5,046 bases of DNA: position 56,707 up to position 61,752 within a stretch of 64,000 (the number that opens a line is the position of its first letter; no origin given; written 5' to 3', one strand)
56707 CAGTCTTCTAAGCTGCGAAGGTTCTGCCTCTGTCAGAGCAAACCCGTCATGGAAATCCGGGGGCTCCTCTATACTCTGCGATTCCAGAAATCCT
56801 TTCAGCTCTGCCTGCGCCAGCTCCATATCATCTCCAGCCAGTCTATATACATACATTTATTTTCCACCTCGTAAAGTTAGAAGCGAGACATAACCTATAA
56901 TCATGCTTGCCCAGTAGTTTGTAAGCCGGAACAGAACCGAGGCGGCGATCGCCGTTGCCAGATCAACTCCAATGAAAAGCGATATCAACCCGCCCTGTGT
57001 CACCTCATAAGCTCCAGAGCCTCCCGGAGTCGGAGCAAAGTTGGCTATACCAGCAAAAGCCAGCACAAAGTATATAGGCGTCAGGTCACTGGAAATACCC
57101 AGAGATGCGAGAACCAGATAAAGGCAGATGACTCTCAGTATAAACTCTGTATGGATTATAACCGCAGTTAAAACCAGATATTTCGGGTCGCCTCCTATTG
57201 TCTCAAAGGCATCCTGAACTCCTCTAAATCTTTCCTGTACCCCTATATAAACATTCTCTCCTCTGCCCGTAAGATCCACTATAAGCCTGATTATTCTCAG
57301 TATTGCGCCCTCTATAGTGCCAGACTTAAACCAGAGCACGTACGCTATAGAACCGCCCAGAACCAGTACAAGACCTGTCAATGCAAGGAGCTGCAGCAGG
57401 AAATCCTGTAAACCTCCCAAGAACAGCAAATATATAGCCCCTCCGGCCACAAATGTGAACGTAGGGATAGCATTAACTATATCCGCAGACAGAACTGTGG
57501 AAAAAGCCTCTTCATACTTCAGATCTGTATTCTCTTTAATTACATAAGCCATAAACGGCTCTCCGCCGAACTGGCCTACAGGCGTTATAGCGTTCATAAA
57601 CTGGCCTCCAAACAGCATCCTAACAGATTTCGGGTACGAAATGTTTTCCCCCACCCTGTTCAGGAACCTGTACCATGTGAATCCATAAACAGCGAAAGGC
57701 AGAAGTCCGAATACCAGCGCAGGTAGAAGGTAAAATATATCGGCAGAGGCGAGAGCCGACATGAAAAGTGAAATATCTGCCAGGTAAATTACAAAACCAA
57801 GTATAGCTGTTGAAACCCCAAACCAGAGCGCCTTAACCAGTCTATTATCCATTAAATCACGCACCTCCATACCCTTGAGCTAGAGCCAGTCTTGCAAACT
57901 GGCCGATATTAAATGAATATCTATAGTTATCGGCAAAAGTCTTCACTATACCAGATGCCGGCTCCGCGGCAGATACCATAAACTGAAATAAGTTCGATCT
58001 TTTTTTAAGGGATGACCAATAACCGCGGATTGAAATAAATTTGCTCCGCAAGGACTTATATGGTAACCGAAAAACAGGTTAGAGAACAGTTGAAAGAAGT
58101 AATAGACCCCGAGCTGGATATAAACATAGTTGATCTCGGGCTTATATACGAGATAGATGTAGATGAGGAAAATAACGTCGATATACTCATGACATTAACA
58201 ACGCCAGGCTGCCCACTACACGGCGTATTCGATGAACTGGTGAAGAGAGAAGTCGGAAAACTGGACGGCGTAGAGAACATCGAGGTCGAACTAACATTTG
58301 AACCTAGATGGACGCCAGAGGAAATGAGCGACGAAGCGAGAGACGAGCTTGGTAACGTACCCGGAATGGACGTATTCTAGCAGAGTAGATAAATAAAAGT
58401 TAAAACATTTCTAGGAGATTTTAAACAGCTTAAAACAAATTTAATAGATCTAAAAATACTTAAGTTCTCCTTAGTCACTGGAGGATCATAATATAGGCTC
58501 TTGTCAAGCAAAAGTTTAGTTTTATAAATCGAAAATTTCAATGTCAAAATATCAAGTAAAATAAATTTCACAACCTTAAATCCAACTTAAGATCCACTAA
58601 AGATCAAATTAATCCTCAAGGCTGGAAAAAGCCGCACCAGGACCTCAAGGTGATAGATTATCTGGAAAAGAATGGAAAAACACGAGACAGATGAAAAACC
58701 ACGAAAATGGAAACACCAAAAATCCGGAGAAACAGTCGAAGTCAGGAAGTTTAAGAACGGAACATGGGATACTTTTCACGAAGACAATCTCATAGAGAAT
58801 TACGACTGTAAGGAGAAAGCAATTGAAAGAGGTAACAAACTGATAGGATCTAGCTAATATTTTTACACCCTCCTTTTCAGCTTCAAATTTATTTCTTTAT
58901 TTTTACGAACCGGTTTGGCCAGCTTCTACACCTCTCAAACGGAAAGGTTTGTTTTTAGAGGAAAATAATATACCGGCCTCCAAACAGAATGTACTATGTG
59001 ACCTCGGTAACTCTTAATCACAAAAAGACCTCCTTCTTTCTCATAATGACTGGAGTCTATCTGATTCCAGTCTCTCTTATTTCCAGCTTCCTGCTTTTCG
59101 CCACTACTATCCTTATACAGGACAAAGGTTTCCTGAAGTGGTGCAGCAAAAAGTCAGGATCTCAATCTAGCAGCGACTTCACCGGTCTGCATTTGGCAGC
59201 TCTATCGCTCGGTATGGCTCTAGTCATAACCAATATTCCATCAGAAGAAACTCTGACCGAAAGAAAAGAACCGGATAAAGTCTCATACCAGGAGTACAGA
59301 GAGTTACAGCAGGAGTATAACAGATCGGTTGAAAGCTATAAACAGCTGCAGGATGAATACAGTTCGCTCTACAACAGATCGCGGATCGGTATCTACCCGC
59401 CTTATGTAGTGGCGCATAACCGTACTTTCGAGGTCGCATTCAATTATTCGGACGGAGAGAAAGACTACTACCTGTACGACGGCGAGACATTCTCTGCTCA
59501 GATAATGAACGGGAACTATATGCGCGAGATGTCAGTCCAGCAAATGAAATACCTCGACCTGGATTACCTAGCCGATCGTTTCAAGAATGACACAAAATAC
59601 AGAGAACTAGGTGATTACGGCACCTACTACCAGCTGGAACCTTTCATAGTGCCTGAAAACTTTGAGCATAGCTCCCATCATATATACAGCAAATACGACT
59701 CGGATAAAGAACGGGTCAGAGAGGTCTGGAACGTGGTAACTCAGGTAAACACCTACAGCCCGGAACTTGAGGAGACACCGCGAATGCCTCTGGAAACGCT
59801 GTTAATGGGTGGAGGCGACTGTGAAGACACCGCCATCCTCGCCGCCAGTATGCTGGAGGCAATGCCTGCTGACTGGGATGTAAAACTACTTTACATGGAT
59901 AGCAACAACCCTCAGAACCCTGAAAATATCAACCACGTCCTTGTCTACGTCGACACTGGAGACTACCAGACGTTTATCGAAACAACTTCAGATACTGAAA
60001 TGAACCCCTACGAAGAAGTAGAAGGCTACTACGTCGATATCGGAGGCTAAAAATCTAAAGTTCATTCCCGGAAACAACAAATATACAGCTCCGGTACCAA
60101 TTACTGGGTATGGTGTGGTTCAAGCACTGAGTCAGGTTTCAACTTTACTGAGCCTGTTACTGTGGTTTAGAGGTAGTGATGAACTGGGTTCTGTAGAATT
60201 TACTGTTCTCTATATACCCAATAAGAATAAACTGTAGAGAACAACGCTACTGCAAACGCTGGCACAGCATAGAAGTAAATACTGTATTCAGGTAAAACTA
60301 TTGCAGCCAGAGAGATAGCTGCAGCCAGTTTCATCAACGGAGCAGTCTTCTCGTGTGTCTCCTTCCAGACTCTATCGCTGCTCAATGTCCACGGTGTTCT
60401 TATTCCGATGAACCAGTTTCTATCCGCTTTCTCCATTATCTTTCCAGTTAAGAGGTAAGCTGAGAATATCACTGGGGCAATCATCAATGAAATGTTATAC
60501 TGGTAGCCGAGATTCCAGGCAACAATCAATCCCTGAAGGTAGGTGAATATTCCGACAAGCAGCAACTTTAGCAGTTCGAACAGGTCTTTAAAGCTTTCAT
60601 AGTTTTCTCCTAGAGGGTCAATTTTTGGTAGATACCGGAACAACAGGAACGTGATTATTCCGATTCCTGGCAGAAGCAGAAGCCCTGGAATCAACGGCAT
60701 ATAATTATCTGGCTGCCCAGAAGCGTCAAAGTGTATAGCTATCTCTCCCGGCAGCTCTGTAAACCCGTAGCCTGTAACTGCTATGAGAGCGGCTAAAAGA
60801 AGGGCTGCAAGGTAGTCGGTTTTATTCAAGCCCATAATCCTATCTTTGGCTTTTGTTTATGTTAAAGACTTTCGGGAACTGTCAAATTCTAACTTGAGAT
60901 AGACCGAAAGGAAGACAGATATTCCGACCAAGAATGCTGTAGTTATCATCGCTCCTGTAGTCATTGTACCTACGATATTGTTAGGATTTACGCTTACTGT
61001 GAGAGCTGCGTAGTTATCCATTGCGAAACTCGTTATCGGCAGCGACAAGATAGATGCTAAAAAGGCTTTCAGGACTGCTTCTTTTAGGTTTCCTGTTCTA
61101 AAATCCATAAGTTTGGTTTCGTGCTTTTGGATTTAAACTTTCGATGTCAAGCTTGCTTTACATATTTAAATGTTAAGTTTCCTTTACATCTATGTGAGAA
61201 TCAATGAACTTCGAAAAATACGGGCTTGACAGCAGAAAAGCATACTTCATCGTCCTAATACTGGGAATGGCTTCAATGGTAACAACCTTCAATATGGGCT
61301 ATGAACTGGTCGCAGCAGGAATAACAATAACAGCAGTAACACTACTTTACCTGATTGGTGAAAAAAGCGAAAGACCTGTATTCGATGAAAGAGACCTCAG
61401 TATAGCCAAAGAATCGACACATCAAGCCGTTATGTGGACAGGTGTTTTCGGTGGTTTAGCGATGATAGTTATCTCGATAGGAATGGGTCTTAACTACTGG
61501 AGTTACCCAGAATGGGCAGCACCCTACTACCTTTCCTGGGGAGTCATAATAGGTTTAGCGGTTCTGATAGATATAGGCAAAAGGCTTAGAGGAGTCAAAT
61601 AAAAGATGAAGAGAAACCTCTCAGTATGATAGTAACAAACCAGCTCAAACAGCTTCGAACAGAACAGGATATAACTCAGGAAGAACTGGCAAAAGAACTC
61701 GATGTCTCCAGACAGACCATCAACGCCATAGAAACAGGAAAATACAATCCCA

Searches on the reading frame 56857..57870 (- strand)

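Call 131: search_protein_families(library=pfam, proteins=[window:56857-57870:-], max_evalue=0.0001)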
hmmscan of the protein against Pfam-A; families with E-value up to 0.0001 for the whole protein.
window:56857-57870:- (337 aa): 1 family
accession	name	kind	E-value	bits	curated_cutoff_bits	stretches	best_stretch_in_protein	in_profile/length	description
PF03706.18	LPG_synthase_TM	-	1.2e-41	143.6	33.4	1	20-326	4-302/302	Lysylphosphatidylglycerol synthase TM region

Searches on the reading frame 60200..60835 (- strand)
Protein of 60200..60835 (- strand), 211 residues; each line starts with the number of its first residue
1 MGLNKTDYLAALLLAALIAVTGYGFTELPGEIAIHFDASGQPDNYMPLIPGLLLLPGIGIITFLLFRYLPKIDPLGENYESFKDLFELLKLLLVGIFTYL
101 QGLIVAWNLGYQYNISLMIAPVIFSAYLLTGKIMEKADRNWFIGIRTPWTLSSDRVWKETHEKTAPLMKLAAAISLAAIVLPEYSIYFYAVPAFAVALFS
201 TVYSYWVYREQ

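Call 131: search_protein_families(library=pfam, proteins=[window:60200-60835:-], max_evalue=0.0001)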
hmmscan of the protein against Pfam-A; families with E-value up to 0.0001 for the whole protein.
window:60200-60835:- (211 aa): 2 families
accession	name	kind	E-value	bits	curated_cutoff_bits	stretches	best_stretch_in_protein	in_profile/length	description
PF13630.11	SdpI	-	1.6e-14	54.2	28.2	1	136-204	1-71/71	SdpI/YfhL protein family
PF07853.16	DUF1648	-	7.1e-12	45.2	28.7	1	12-59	1-48/49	Domain of unknown function (DUF1648)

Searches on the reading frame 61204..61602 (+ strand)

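Call 131: search_protein_families(library=pfam, proteins=[window:61204-61602:+], max_evalue=0.0001)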
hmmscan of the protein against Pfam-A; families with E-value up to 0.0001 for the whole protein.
window:61204-61602:+ (132 aa): 1 family
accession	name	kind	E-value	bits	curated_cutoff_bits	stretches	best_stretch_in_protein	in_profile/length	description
PF09946.14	DUF2178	-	7.5e-06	26.4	22.8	1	17-94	2-79/104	Predicted membrane protein (DUF2178)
